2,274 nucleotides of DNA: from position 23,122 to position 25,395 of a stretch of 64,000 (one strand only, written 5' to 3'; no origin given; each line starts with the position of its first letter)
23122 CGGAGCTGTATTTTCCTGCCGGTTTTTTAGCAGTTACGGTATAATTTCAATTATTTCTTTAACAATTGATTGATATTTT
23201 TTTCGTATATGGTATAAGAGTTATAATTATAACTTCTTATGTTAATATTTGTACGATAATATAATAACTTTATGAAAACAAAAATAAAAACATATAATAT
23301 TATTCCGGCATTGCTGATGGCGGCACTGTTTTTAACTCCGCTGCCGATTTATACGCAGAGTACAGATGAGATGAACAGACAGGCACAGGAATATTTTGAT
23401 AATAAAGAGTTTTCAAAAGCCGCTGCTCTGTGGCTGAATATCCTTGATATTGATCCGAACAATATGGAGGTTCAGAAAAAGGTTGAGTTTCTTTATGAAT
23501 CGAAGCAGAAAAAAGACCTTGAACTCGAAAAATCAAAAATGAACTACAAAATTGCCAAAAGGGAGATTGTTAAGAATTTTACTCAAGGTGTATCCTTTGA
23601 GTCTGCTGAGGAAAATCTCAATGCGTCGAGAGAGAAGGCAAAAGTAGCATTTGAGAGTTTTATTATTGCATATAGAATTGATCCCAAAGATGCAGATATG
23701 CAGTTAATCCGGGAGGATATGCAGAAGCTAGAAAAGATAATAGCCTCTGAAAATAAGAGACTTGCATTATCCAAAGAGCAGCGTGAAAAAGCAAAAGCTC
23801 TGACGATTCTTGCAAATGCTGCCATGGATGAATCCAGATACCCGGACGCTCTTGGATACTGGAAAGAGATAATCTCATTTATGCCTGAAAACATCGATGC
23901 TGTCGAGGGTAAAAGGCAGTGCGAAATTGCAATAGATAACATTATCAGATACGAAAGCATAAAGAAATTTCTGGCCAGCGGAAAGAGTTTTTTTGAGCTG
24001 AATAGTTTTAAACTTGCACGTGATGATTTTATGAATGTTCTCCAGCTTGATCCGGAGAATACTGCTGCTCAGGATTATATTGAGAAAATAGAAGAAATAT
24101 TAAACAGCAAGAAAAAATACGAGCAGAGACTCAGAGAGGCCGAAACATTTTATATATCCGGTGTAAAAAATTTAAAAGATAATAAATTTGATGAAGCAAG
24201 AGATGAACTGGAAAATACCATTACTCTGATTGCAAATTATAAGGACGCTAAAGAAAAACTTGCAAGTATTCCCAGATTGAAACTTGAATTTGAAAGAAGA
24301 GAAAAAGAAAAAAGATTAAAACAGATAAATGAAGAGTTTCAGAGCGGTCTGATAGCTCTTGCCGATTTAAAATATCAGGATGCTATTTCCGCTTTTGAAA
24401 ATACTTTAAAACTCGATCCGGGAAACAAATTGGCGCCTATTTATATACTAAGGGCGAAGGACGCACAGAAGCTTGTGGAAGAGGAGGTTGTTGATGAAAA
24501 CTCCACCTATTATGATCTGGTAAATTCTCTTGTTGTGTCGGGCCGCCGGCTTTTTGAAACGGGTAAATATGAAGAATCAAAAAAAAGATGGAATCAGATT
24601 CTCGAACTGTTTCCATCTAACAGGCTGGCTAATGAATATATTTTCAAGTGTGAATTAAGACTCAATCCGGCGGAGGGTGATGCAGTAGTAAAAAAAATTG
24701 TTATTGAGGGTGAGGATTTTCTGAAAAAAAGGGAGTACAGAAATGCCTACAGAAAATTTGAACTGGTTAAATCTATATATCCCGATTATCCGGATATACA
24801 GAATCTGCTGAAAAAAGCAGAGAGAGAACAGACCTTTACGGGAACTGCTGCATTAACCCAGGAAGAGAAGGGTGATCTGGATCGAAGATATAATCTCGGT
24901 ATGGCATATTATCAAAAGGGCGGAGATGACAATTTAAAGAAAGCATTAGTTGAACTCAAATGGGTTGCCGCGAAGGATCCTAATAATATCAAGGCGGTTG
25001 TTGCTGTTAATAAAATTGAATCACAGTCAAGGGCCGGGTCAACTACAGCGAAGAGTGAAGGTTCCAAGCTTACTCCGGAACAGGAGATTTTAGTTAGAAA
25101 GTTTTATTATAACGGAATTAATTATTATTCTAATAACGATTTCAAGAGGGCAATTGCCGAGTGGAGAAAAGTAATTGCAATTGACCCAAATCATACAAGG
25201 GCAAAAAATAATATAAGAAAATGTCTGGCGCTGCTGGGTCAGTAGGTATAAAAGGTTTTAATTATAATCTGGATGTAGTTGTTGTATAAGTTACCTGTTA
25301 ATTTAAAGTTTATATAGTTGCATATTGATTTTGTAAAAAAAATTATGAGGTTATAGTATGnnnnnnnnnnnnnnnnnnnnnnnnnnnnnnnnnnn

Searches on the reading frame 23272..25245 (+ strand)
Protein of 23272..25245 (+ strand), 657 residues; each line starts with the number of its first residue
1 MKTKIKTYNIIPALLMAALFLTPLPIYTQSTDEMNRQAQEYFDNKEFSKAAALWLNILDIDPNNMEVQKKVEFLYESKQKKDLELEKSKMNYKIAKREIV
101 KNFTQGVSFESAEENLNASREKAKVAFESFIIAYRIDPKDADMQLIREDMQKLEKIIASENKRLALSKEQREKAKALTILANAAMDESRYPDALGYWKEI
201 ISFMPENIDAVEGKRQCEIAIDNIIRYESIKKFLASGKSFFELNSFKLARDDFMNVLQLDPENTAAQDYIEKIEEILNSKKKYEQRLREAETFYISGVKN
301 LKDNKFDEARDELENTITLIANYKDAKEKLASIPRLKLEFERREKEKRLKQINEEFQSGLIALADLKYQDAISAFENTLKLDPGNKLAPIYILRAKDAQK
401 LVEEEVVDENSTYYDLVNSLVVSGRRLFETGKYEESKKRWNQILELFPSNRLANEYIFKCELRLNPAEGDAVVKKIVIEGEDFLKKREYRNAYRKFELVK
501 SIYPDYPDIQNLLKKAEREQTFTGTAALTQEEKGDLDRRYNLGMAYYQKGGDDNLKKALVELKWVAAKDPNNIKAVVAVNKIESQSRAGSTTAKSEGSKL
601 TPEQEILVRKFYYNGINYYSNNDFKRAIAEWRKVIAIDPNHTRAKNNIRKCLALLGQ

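Call 65: search_protein_families(library=pfam, proteins=[window:23272-25245:+], max_evalue=0.00001)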
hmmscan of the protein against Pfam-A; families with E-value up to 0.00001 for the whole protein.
window:23272-25245:+ (657 aa): 9 families
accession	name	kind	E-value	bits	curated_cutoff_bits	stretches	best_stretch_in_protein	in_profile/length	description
PF07719.23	TPR_2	-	4.6e-26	89.2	27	0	611-641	4-34/34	Tetratricopeptide repeat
PF00515.34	TPR_1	-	1.9e-16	59.5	27.8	0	615-641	8-34/34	Tetratricopeptide repeat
PF23914.1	TPR_CcmH_CycH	-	3.3e-11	43.7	42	0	118-207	61-154/158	Cytochrome c-type biogenesis protein H TPR domain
PF13432.12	TPR_16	-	6.6e-11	42.9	32.7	0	359-388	4-33/65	Tetratricopeptide repeat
PF14559.12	TPR_19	-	5.7e-10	39.8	25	0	363-403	2-42/68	Tetratricopeptide repeat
PF13428.12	TPR_14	-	1.7e-09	37.8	23.5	0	424-453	8-37/44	Tetratricopeptide repeat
PF13414.12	TPR_11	-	5.2e-09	36.1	26.8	0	618-640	4-26/42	TPR repeat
PF23558.1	TPR_P4H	-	1.9e-06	28.4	27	0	612-655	46-89/91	Prolyl 4-hydroxylase peptide-substrate-binding domain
PF13181.12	TPR_8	-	7.5e-06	26.1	25.7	0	618-641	11-34/34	Tetratricopeptide repeat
